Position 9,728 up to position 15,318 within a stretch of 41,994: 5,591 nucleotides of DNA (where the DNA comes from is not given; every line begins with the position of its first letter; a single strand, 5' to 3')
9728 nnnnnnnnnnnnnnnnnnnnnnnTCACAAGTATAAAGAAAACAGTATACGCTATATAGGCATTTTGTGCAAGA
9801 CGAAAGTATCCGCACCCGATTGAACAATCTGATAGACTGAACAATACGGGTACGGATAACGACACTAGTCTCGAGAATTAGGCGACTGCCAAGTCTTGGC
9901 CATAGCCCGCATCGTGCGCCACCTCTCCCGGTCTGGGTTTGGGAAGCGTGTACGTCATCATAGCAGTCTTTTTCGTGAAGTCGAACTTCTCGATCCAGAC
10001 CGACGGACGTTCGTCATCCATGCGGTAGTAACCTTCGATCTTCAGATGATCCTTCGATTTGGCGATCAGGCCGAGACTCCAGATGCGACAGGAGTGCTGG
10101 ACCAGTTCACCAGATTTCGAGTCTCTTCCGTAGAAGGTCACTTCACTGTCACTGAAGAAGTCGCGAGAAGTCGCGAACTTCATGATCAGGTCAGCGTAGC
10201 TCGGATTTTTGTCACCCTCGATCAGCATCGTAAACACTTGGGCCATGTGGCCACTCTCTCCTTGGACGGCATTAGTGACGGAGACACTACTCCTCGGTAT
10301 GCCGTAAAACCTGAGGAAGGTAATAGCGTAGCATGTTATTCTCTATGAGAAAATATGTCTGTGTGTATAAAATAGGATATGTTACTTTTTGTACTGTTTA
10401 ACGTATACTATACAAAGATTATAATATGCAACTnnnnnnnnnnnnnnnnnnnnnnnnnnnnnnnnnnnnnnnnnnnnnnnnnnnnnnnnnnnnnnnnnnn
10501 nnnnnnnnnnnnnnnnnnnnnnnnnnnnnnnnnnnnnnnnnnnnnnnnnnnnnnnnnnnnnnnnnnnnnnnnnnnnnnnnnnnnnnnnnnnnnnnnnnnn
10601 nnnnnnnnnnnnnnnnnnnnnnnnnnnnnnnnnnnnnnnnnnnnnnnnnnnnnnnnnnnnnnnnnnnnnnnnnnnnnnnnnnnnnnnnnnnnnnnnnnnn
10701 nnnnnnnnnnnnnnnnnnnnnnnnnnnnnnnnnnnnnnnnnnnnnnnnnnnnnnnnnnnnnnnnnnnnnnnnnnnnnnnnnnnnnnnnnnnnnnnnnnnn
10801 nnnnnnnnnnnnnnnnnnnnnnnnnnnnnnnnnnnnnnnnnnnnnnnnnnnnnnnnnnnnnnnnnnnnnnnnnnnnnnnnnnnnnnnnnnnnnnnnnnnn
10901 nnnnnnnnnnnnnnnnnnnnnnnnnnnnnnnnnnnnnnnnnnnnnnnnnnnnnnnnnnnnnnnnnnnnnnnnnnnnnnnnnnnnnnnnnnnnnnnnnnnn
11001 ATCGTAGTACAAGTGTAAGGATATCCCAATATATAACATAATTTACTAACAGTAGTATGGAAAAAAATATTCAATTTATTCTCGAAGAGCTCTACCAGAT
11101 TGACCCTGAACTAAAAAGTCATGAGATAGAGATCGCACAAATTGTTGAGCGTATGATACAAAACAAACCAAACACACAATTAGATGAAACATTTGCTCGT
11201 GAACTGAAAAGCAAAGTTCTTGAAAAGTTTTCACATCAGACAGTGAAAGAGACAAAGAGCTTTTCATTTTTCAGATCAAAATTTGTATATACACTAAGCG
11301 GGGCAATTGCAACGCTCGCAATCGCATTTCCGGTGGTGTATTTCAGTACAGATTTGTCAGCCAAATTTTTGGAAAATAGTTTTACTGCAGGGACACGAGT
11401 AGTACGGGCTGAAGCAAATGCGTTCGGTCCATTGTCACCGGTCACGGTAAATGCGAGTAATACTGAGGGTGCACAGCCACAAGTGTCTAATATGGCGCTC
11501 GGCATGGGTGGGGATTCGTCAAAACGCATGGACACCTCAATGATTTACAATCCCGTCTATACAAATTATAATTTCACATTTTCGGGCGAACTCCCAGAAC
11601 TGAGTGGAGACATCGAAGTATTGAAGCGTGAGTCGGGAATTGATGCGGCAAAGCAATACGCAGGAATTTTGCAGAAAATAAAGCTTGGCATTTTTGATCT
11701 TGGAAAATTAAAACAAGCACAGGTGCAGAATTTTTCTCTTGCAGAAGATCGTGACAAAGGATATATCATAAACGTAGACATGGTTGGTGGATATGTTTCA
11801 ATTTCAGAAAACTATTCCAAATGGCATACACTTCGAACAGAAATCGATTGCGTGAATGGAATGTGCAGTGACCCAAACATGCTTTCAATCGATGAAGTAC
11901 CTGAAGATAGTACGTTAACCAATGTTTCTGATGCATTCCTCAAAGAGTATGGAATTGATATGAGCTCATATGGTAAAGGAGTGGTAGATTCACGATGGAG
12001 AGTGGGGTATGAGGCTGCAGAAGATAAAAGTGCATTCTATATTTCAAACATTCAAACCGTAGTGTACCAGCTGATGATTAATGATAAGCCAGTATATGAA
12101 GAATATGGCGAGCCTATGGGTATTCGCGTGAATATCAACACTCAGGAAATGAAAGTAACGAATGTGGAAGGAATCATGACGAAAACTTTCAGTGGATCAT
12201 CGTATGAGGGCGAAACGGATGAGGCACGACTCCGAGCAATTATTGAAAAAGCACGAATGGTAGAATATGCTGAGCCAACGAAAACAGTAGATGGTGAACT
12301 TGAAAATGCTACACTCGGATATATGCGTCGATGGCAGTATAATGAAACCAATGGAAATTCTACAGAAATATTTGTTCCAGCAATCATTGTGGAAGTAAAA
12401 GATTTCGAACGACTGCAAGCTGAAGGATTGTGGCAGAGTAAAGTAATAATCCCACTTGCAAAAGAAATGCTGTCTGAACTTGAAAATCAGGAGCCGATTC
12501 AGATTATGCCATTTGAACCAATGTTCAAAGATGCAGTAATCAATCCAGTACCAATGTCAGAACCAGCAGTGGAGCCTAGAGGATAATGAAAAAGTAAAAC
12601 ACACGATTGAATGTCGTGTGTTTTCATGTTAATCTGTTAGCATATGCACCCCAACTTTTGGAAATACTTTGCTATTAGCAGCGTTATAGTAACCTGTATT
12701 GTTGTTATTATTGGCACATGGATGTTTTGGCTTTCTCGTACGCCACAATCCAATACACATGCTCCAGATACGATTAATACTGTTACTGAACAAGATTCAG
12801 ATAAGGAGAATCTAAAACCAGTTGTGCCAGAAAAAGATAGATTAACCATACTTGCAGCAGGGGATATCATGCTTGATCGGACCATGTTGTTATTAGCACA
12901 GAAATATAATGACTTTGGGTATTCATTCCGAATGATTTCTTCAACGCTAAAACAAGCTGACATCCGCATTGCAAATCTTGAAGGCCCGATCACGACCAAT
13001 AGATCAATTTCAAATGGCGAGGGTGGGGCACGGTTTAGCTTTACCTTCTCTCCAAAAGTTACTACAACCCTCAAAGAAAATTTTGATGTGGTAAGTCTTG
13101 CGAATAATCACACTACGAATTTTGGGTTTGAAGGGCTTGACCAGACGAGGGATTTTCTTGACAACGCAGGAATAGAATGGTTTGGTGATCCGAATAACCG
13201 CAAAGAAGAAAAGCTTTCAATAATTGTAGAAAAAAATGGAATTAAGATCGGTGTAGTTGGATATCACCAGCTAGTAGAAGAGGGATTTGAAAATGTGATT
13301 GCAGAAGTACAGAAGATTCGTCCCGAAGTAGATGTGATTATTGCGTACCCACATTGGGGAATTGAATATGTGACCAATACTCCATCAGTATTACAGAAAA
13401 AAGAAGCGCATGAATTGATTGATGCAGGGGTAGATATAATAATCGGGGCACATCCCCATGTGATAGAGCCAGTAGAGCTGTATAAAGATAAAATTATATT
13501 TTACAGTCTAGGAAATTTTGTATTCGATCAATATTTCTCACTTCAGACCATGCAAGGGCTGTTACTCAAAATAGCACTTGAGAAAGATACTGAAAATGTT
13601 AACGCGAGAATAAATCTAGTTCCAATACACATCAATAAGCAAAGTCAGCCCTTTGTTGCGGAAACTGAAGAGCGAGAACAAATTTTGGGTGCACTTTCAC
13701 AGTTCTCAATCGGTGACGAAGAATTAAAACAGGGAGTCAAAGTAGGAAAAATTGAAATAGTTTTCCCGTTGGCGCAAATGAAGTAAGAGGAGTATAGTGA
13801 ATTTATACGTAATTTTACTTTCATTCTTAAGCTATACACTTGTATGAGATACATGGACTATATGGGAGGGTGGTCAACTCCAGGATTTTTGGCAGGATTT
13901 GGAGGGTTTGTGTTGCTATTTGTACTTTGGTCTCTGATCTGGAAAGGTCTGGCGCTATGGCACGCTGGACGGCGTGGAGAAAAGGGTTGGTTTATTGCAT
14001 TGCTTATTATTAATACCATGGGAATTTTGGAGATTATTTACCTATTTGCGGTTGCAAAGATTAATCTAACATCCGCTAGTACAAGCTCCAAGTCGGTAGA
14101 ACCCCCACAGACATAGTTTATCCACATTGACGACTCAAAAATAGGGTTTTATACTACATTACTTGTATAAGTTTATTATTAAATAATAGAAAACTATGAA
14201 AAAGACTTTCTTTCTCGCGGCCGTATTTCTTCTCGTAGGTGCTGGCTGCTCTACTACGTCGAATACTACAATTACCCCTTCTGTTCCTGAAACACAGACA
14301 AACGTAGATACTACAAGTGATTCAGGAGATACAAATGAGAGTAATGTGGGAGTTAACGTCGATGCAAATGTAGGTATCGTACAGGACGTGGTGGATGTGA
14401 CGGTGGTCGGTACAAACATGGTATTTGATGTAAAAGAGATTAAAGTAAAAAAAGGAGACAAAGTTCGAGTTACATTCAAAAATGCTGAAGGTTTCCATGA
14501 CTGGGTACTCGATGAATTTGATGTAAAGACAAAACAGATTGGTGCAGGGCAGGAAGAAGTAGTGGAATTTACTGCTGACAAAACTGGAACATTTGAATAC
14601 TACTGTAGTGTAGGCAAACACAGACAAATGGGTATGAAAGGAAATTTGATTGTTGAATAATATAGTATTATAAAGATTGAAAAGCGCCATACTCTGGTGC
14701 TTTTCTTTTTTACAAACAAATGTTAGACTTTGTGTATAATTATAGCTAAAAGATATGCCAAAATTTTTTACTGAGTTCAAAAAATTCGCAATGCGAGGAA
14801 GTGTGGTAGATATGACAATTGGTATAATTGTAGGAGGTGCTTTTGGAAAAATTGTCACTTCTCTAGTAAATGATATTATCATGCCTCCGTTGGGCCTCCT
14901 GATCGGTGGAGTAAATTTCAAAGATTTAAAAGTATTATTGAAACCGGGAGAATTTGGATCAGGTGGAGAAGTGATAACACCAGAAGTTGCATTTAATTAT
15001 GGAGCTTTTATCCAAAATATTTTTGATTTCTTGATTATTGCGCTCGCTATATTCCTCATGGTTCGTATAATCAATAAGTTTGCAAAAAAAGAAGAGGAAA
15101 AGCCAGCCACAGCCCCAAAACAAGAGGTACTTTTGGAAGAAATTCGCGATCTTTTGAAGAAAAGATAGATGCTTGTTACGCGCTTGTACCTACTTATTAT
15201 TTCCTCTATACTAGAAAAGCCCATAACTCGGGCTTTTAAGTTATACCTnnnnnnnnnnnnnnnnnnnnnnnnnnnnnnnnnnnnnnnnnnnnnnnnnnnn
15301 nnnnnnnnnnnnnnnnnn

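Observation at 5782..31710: Five discrete GC-rich patches, each coding one carrying a canonical Shine-Dalgarno, in an AT-rich and essentially SD-less genome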

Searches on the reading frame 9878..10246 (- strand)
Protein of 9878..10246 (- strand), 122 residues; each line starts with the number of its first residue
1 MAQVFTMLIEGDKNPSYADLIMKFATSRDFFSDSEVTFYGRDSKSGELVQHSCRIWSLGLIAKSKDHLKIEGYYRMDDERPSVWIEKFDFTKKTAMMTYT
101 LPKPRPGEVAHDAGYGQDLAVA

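Call 9: search_protein_families(library=pfam, proteins=[window:9878-10246:-], max_evalue=0.01)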
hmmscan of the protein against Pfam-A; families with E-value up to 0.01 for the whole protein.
window:9878-10246:- (122 aa): 0 families

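Call 20: search_protein_families(library=ncbifam, proteins=[window:9878-10246:-], max_evalue=0.01)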
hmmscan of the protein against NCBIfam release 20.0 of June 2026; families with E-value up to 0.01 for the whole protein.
window:9878-10246:- (122 aa): 0 families

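Call 21: search_protein_families(library=phrogs, proteins=[window:9878-10246:-], max_evalue=0.01)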
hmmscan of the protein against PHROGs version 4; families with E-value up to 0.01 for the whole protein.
window:9878-10246:- (122 aa): 0 families

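Call 30: find_homologous_proteins(query=window:9878-10246:-, max_evalue=0.001)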
Query window:9878-10246:- (122 aa): 3 proteins with E <= 0.001 among 3 candidates.
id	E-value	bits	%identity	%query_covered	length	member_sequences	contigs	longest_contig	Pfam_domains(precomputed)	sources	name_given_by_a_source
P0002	3.8e-77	274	100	100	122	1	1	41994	-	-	-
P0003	1.5e-39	153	61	100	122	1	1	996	-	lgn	-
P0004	1.6e-38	149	61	100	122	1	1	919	-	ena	-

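Call 31: find_encoding_contigs(protein=P0003, flank=5000)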
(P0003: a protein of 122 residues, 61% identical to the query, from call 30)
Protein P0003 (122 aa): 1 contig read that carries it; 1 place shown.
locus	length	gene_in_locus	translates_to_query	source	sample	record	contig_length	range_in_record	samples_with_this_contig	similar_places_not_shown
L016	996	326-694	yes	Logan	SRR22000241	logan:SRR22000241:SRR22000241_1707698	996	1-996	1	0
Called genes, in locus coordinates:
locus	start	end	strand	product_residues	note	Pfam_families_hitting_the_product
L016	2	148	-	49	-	?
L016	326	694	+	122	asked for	-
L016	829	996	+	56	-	?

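Call 32: find_encoding_contigs(protein=P0004, flank=5000)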
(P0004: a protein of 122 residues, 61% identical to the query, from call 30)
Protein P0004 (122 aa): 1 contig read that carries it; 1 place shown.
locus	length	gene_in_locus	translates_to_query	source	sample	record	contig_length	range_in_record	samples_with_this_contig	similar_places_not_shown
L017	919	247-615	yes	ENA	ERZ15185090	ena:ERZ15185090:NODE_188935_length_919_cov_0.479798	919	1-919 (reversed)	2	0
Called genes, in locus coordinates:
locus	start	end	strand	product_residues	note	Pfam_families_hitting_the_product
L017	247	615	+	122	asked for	-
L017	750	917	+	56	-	?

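Call 65: search_protein_families(library=padloc, proteins=[window:9878-10246:-], max_evalue=0.01)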
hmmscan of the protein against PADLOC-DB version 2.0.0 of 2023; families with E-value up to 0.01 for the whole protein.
window:9878-10246:- (122 aa): 0 families

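Call 85: find_related_loci(query=window:9878-10246:-, collection=viral_contigs, flank=4000)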
Query window:9878-10246:- (122 aa) in viral_contigs; peptide patterns used: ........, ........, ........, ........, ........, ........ (x = any residue, [..] = any of these).
5 stretches matched a pattern, but none encodes a relative of the query by tblastn (E <= 1e-3).

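Call 96: predict_structure(alignment_id=A6)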
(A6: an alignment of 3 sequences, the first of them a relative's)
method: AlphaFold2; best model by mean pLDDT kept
length: 122 residues; sequences in the alignment: 3
mean_pLDDT: 40.9   pTM: 0.28
mean pLDDT of the five models: 40.9, 37.1, 36.5, 32.9, 32.8
residues with pLDDT >= 90: 0; 70-90: 0; 50-70: 14; < 50: 108
segments of 3 or more residues with pLDDT < 50: 1-34, 56-122
pLDDT, mean of each block of 10 residues (from residue 1): 32 36 37 49 53 47 39 42 46 45 38 28 27
secondary structure, 60 per line:
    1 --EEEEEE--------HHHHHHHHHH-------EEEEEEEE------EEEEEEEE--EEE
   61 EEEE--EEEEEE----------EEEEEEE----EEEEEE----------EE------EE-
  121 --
elements in order: E3-8 H17-26 E34-41 E48-55 E58-64 E67-72 E83-89 E94-99

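Call 104: search_solved_structures(query=A6, max_evalue=1)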
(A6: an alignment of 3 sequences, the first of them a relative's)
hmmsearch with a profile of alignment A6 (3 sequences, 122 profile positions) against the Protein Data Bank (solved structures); distinct sequences matched with E-value up to 1: 0.

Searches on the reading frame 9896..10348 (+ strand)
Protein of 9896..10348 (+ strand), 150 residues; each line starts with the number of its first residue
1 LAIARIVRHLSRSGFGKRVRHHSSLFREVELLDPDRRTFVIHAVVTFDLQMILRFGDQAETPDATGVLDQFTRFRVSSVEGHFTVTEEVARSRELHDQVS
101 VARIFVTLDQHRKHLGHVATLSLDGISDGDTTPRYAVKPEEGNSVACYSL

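Call 9: search_protein_families(library=pfam, proteins=[window:9896-10348:+], max_evalue=0.01)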
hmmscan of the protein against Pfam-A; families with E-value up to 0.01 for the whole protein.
window:9896-10348:+ (150 aa): 1 family
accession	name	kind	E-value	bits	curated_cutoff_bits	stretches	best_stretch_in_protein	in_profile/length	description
PF24398.1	DUF7542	-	0.0085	16.2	28.2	0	85-129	8-50/77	Family of unknown function (DUF7542)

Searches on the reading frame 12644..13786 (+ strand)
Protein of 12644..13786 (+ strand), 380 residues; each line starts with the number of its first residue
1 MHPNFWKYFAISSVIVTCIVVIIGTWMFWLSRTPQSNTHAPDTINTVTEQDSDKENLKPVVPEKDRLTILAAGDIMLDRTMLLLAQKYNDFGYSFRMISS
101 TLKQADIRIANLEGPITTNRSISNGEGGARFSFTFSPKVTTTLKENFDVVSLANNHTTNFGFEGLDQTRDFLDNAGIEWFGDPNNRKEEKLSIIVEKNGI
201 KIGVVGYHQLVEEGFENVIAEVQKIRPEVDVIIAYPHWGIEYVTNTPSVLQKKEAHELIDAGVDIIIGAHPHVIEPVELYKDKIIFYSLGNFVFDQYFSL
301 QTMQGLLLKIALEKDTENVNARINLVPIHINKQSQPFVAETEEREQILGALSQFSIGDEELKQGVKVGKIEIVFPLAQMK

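Call 114: search_protein_families(library=pfam, proteins=[window:12644-13786:+], max_evalue=0.00001)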
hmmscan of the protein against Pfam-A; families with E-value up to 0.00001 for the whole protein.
window:12644-13786:+ (380 aa): 1 family
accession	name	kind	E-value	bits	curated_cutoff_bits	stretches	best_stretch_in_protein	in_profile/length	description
PF09587.15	PGA_cap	-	8.6e-62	209.3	27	1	68-296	1-255/255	Bacterial capsule synthesis protein PGA_cap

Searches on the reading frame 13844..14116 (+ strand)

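Call 114: search_protein_families(library=pfam, proteins=[window:13844-14116:+], max_evalue=0.00001)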
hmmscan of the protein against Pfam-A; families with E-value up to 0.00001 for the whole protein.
window:13844-14116:+ (90 aa): 1 family
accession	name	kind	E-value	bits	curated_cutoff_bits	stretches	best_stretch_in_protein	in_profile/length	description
PF18893.5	DUF5652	-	3.3e-23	81.6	23.4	1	22-72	15-65/71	Family of unknown function (DUF5652)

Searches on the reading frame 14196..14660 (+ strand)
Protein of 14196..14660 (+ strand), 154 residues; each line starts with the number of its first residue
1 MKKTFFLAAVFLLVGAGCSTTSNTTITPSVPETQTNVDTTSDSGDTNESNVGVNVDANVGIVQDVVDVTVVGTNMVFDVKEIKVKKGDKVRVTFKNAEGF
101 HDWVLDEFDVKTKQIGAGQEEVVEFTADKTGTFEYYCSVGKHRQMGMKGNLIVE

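Call 114: search_protein_families(library=pfam, proteins=[window:14196-14660:+], max_evalue=0.00001)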
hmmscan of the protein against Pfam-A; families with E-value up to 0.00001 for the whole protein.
window:14196-14660:+ (154 aa): 3 families
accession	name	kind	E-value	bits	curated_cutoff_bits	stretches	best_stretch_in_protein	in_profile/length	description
PF00127.26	Copper-bind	-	2.5e-12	47.5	21.2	1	66-154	3-99/99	Copper binding proteins, plastocyanin/azurin family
PF13473.12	Cupredoxin_1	-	1.5e-10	41.5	27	1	67-153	22-104/104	Cupredoxin-like domain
PF07732.21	Cu-oxidase_3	-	1.6e-06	28.6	21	0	111-154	71-115/119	Multicopper oxidase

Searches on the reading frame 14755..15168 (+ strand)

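Call 114: search_protein_families(library=pfam, proteins=[window:14755-15168:+], max_evalue=0.00001)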
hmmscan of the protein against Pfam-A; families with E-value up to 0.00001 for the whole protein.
window:14755-15168:+ (137 aa): 1 family
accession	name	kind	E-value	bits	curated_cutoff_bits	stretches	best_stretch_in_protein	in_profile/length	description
PF01741.23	MscL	-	2.9e-44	150.8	27.4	1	4-135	1-123/123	Large-conductance mechanosensitive channel, MscL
